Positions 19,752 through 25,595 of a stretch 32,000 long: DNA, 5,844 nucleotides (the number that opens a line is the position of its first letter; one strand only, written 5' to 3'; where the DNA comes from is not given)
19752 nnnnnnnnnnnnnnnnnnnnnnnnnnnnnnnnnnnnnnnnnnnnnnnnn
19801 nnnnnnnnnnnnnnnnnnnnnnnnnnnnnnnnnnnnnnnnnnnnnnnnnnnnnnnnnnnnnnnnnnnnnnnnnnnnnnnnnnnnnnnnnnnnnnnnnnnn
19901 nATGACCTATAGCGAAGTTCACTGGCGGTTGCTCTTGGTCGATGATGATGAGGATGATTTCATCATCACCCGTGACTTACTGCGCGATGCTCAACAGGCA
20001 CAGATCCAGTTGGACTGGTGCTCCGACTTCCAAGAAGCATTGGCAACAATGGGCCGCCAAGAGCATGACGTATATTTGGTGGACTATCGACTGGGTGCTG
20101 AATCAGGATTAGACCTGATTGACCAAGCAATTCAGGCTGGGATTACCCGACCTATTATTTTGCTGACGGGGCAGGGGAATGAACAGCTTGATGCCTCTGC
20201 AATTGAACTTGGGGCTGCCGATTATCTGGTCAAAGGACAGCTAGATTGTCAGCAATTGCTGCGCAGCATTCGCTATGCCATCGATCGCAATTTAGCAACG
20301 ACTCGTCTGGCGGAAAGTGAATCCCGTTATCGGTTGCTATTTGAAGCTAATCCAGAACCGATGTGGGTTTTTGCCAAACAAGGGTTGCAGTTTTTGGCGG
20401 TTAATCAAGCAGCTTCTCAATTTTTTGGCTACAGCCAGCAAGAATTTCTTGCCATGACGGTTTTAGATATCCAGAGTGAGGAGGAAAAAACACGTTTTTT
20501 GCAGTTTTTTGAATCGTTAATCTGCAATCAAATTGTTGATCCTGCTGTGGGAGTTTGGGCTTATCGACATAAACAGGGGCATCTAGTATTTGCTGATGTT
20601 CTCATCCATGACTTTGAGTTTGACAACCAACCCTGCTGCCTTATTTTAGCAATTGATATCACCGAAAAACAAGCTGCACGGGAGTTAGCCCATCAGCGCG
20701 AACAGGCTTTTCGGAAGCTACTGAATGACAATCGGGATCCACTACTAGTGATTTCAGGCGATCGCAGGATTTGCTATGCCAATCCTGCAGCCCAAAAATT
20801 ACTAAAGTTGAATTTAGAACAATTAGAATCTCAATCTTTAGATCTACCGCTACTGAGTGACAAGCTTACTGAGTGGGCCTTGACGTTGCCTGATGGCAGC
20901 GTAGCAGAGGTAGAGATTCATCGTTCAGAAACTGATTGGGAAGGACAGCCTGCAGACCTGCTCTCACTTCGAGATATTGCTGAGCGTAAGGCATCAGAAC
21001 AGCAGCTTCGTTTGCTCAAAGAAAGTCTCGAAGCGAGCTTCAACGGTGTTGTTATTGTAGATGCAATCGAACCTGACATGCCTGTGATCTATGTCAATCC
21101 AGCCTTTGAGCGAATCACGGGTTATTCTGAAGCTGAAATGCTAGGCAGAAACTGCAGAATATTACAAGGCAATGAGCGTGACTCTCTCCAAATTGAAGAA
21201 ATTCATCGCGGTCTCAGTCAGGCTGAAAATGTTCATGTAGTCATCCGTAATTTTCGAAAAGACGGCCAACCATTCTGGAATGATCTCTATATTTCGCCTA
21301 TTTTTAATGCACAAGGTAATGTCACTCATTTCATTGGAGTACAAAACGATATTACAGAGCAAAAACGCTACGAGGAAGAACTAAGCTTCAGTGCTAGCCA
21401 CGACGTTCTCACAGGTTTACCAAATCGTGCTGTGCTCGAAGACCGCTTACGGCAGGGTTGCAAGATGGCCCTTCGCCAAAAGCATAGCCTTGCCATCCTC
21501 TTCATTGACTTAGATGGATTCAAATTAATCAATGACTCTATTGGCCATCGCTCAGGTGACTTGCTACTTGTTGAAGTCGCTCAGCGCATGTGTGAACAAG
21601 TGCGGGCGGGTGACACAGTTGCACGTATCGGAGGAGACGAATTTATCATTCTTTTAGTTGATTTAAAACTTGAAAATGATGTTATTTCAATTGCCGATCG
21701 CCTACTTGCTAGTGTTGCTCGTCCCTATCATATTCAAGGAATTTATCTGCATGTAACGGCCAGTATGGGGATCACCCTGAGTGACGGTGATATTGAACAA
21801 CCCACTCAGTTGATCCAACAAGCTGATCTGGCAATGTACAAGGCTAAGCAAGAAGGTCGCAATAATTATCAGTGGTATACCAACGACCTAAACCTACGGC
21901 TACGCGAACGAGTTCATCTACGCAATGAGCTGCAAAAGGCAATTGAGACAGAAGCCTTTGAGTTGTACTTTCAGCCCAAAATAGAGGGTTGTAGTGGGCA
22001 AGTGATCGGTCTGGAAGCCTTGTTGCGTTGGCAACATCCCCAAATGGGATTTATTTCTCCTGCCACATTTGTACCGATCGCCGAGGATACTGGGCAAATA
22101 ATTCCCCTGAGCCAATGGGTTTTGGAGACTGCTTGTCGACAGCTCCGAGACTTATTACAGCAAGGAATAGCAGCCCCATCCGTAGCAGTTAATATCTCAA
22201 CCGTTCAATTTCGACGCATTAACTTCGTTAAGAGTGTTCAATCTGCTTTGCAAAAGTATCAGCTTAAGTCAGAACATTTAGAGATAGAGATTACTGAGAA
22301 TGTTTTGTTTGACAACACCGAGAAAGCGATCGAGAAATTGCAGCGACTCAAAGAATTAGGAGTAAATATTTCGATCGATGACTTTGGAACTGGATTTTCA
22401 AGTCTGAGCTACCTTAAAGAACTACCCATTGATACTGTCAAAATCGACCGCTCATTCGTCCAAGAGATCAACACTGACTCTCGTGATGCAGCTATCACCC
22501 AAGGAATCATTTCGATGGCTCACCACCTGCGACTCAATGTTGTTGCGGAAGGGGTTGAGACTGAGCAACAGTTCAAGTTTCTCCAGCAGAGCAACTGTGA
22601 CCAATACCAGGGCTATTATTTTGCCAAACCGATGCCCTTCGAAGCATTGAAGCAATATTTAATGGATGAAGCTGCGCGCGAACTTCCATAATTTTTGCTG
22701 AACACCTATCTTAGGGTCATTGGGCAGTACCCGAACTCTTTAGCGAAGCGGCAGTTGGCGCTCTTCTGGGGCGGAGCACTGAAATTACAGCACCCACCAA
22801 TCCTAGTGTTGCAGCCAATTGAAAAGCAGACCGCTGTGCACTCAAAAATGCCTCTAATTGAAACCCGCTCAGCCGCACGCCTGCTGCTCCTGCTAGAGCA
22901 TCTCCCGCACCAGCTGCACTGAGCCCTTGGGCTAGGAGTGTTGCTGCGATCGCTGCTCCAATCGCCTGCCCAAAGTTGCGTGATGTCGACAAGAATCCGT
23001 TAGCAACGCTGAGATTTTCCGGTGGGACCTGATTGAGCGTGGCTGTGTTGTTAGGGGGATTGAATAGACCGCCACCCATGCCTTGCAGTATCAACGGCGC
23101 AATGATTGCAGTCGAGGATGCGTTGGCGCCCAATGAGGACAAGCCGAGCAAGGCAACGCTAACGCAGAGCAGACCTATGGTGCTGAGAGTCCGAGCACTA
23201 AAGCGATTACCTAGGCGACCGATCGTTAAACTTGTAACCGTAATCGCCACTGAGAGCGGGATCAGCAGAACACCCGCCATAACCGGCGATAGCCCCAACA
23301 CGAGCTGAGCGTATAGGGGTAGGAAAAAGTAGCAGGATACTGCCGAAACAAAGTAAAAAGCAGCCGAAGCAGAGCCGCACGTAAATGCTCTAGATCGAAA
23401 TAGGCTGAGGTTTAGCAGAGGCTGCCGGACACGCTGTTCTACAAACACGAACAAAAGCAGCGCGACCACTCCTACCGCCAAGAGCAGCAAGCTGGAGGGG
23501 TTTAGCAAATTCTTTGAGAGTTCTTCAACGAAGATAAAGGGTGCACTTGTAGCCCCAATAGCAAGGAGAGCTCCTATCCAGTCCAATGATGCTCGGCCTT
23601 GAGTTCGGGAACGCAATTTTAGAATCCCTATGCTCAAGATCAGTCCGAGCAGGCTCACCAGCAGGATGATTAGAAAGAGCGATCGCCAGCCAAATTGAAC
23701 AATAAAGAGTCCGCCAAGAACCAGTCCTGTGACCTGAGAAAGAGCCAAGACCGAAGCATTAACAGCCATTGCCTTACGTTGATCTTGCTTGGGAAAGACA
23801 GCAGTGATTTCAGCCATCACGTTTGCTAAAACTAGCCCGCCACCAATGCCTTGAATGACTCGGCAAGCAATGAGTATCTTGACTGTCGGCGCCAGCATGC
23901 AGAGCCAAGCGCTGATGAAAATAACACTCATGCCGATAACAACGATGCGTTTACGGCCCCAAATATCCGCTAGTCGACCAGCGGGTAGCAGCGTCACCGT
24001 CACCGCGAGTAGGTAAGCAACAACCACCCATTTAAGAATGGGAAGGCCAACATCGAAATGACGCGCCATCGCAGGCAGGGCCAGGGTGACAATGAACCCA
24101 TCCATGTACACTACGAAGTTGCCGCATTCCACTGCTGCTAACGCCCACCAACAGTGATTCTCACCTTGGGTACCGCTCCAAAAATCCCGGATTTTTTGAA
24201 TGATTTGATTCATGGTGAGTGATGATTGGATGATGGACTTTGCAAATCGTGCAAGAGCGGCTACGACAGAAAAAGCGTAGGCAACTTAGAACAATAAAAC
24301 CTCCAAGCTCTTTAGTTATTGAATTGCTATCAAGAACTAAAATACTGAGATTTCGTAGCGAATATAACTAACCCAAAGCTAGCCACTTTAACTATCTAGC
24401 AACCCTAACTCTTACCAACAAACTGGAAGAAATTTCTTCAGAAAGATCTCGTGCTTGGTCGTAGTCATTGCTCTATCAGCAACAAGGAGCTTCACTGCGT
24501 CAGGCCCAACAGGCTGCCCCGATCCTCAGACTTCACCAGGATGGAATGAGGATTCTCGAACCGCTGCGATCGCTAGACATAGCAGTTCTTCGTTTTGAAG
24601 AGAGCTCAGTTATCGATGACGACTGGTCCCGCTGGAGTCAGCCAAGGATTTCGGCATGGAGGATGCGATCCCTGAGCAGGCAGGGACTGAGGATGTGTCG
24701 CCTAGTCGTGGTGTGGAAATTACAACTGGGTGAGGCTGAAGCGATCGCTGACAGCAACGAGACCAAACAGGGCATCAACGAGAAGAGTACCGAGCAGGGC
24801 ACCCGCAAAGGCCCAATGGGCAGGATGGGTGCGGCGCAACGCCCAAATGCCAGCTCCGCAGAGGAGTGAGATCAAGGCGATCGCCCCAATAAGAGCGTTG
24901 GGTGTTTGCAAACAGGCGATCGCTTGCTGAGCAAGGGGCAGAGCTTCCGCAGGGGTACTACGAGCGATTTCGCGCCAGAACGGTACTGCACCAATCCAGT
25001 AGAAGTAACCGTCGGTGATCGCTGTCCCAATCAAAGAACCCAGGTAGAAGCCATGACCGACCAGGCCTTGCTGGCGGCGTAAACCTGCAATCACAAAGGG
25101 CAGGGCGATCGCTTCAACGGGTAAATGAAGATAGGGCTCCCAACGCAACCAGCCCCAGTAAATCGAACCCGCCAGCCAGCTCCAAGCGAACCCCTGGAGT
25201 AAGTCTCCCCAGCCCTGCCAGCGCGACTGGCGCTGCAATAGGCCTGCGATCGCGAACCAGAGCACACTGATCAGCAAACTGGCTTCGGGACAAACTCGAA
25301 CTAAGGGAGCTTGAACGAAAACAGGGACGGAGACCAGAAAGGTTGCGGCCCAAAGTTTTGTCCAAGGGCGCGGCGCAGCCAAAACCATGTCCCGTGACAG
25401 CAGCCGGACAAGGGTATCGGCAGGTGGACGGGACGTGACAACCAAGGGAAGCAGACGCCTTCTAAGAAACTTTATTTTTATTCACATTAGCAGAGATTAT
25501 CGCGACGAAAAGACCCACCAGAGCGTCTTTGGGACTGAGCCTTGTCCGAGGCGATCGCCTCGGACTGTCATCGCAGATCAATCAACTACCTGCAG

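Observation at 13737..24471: A ~10.7 kb AT-rich, HIP1-poor segment bounded by an exact 10-bp direct repeat and lacking mobility genes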

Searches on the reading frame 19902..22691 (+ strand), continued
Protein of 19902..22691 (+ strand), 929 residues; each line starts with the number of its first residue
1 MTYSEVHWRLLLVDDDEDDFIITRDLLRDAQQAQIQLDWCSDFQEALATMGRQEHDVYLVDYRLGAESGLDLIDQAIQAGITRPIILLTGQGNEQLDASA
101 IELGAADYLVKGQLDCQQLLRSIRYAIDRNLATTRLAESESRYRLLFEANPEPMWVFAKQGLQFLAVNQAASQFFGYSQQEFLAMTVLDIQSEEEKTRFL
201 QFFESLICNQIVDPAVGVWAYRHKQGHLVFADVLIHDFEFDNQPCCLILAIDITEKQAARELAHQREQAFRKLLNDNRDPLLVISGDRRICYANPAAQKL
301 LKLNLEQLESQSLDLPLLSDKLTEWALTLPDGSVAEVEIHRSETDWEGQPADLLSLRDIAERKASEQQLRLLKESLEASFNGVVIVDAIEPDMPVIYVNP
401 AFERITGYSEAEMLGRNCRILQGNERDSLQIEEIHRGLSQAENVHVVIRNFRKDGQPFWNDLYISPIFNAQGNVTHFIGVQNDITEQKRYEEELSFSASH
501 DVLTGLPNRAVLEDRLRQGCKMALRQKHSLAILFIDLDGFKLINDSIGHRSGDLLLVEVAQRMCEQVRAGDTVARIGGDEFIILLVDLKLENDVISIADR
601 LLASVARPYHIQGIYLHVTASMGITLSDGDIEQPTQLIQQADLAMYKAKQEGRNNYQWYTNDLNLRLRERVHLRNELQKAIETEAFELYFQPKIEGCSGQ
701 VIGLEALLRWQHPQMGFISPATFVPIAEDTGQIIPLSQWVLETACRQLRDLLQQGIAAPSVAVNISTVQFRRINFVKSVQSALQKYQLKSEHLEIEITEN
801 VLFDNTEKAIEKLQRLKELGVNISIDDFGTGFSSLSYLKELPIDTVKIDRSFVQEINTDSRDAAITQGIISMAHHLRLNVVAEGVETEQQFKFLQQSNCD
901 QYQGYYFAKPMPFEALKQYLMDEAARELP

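Call 55: find_encoding_contigs(protein=P0127, flank=8000, max_places=1)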
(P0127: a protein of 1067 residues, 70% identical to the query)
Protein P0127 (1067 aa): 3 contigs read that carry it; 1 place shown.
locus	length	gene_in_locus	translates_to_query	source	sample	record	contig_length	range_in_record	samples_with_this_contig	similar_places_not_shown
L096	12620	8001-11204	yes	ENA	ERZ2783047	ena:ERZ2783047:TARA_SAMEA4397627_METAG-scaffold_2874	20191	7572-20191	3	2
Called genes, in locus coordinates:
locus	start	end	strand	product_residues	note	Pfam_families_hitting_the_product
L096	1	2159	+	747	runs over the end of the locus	PF00072:Response_reg, PF05157:MshEN, PF00437:T2SSE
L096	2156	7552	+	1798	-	PF00989:PAS, PF08447:PAS_3, PF01590:GAF, PF13185:GAF_2, PF00989:PAS, PF08448:PAS_4, PF01590:GAF, PF13185:GAF_2, +8 more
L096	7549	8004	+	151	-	PF00072:Response_reg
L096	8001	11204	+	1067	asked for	PF00072:Response_reg, PF00989:PAS, PF08447:PAS_3, PF13188:PAS_8, PF13426:PAS_9, PF00990:GGDEF, PF00563:EAL, PF00072:Response_reg, +1 more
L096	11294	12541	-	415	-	PF04087:DUF389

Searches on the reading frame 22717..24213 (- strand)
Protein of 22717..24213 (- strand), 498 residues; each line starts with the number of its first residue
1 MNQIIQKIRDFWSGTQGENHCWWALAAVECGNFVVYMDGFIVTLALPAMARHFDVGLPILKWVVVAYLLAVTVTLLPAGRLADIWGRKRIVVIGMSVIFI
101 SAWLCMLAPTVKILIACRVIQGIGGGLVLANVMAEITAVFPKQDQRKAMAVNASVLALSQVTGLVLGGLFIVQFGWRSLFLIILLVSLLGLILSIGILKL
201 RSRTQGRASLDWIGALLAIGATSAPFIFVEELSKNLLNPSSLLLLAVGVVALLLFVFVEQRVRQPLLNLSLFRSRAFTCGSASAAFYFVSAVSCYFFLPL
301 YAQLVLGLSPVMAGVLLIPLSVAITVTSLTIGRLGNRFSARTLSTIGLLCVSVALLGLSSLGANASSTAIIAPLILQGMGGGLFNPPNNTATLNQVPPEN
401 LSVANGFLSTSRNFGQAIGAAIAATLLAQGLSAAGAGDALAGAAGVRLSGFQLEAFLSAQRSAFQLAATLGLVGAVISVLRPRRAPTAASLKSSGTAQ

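Call 5: search_protein_families(library=pfam, proteins=[window:22717-24213:-])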
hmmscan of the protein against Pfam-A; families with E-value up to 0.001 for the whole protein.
window:22717-24213:- (498 aa): 3 families
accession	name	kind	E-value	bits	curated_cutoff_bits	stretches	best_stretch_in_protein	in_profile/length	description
PF07690.21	MFS_1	-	1.7e-56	192.1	33.4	1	30-420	3-347/347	Major Facilitator Superfamily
PF05977.19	MFS_3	-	4.5e-07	29.1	27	1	63-202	50-193/524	Transmembrane secretion effector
PF00083.30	Sugar_tr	-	1.3e-05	24.7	22.3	1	61-192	49-186/452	Sugar (and other) transporter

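Call 34: find_homologous_proteins(query=window:22717-24213:-, max_evalue=1e-60)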
Query window:22717-24213:- (498 aa): 145 proteins with E <= 1e-60 among 8000 candidates; the best 120 are listed.
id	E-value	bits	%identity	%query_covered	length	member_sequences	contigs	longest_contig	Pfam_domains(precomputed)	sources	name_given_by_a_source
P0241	0.0e+0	1034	100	100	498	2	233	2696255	PF05977.20,PF00083.31,PF07690.22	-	-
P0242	2.5e-216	737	74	96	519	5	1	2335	PF00083.31,PF07690.22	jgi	jgi:EmrB/QacA subfamily drug resistance transporter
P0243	1.1e-209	715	70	100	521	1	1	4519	PF00083.31,PF07690.22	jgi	jgi:EmrB/QacA subfamily drug resistance transporter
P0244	1.1e-209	715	71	97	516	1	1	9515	PF05977.20,PF00083.31,PF07690.22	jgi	jgi:EmrB/QacA subfamily drug resistance transporter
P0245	1.6e-209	715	74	94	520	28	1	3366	PF06609.19,PF00083.31,PF07690.22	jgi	jgi:EmrB/QacA subfamily drug resistance transporter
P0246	3.0e-207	707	71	97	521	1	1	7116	PF00083.31,PF07690.22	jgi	jgi:EmrB/QacA subfamily drug resistance transporter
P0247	1.7e-206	705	76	92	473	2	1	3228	PF06609.19,PF00083.31,PF07690.22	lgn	-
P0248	9.3e-206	702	71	93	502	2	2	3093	PF05977.20,PF00083.31,PF07690.22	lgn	-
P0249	1.6e-205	702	70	98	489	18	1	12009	PF05977.20,PF00083.31,PF07690.22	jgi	jgi:EmrB/QacA subfamily drug resistance transporter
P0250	1.8e-205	701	72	94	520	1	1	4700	PF05977.20,PF00083.31,PF07690.22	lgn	-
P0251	2.2e-204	698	70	98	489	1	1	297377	PF05977.20,PF07690.22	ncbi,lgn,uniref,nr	ncbi:MFS transporter [Synechococcus sp. BO 8801]|uniref:MFS transporter n=1 Tax=Synechococcus sp. BO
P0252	2.7e-204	698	73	94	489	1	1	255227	PF05977.20,PF00083.31,PF07690.22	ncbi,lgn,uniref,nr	ncbi:MFS transporter [Synechococcus sp. FACHB-909]|uniref:MFS transporter n=1 Tax=Synechococcus sp. 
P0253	3.7e-204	697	70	98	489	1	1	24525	PF05977.20,PF00083.31,PF07690.22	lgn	-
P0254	4.1e-204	697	72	94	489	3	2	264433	PF05977.20,PF00083.31,PF07690.22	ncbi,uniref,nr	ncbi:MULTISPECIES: MFS transporter [unclassified Synechococcus]|uniref:MFS transporter n=1 Tax=uncla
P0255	5.7e-204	697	70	98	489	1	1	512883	PF05977.20,PF00083.31,PF07690.22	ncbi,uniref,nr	ncbi:MFS transporter [Cyanobium sp. N.Huapi 1H5]|uniref:MFS transporter n=1 Tax=Cyanobium sp. N.Huap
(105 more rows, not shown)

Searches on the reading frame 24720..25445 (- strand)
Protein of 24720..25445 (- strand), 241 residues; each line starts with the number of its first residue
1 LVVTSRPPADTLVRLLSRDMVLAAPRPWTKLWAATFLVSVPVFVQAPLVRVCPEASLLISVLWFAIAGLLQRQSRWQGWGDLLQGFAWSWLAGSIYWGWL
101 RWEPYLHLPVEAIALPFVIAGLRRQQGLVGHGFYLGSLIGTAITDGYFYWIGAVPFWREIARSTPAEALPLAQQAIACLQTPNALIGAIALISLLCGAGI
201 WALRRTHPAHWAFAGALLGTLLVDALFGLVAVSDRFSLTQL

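Call 5: search_protein_families(library=pfam, proteins=[window:24720-25445:-])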
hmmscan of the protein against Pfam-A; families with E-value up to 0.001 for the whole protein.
window:24720-25445:- (241 aa): 1 family
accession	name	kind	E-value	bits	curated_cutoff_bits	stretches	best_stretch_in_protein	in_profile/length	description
PF11318.15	DUF3120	-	1.2e-79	267.7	29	1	34-231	1-198/199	Protein of unknown function (DUF3120)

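Call 51: find_encoding_contigs(protein=window:24720-25445:-, flank=4000, max_places=6)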
Protein window:24720-25445:- (241 aa): 24 contigs read that carry it; 4 places shown.
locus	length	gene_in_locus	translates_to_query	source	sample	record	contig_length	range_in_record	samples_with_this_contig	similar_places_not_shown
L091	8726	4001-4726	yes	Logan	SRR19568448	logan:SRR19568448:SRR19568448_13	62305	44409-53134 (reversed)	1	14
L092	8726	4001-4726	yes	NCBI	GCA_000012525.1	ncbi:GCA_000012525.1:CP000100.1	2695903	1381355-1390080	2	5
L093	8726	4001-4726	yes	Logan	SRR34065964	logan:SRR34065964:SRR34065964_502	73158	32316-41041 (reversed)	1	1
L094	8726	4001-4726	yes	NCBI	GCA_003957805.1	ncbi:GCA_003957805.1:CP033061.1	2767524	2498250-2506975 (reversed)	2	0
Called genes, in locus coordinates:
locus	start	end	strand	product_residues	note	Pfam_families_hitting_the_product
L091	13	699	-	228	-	PF00561:Abhydrolase_1, PF05728:UPF0227, PF12697:Abhydrolase_6 (weak), PF12146:Hydrolase_4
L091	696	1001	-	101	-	-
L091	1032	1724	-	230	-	PF00702:Hydrolase, PF13419:HAD_2, PF13242:Hydrolase_like (weak)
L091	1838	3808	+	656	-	PF16177:ACAS_N, PF00501:AMP-binding, PF13193:AMP-binding_C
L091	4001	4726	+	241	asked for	PF11318:DUF3120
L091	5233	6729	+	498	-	PF07690:MFS_1, PF00083:Sugar_tr (weak), PF05977:MFS_3 (faint)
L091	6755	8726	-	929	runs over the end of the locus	PF00072:Response_reg, PF13188:PAS_8, PF00989:PAS, PF08448:PAS_4, PF08447:PAS_3, PF13426:PAS_9, PF00990:GGDEF, PF00563:EAL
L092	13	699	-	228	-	PF00561:Abhydrolase_1, PF05728:UPF0227, PF12697:Abhydrolase_6 (weak), PF12146:Hydrolase_4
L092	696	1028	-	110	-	-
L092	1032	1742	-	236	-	PF00702:Hydrolase, PF13419:HAD_2, PF13242:Hydrolase_like (weak)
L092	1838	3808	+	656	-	PF16177:ACAS_N, PF00501:AMP-binding, PF13193:AMP-binding_C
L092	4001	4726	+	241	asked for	PF11318:DUF3120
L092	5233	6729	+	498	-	PF07690:MFS_1, PF00083:Sugar_tr (weak), PF05977:MFS_3 (faint)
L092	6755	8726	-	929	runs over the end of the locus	PF00072:Response_reg, PF13188:PAS_8, PF00989:PAS, PF08448:PAS_4, PF08447:PAS_3, PF13426:PAS_9, PF00990:GGDEF, PF00563:EAL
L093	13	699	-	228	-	PF00561:Abhydrolase_1, PF05728:UPF0227, PF12697:Abhydrolase_6 (weak), PF12146:Hydrolase_4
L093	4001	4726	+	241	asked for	PF11318:DUF3120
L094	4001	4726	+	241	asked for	PF11318:DUF3120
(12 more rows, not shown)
